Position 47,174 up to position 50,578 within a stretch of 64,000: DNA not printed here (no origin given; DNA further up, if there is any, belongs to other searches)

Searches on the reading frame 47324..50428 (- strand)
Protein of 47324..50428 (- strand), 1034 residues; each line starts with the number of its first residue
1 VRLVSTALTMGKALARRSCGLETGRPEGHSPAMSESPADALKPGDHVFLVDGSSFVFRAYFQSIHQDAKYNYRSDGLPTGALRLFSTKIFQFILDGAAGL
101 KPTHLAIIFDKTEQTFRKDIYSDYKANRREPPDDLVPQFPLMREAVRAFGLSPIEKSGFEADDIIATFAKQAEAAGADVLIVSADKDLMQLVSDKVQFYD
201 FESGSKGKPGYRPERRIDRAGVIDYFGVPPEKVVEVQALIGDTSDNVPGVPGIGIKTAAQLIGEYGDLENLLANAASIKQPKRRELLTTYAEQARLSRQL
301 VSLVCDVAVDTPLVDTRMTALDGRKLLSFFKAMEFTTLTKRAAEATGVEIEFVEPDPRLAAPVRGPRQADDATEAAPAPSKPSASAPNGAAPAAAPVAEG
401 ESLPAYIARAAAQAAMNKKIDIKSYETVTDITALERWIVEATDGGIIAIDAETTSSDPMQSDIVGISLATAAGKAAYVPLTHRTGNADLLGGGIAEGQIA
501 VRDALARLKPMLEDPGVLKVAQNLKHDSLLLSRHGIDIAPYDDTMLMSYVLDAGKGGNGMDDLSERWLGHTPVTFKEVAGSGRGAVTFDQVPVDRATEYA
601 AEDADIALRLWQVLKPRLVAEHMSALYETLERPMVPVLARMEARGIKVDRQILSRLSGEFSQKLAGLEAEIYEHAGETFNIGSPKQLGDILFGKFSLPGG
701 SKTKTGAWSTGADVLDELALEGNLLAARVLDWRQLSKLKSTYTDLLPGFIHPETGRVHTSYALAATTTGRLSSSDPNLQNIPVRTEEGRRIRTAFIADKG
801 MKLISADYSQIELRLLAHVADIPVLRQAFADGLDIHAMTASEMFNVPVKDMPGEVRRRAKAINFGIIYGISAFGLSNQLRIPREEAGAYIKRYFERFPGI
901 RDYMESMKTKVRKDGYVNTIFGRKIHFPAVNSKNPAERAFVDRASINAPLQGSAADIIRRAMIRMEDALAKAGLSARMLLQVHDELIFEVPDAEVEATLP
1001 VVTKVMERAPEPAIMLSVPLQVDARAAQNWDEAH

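Call 65: search_protein_families(library=pfam, proteins=[window:47324-50428:-], max_evalue=0.001)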
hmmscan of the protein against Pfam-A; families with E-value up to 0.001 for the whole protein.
window:47324-50428:- (1034 aa): 5 families
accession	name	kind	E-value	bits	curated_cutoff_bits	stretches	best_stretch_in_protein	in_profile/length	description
PF00476.26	DNA_pol_A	-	2e-153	511.3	34.3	1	651-1032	2-381/381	DNA polymerase family A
PF02739.22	5_3_exonuc_N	-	7.5e-48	162.8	34.3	1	47-207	2-147/164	5'-3' exonuclease, N-terminal resolvase-like domain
PF01367.25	5_3_exonuc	-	7e-31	107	40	1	228-322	1-95/97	5'-3' exonuclease, C-terminal SAM fold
PF01612.26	DNA_pol_A_exo1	-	4.3e-29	102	23.6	1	425-618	1-172/173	3'-5' exonuclease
PF22619.2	DNA_polI_exo1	-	0.00053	20.3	27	0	507-566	39-99/140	DNA polymerase I, ribonuclease H-like domain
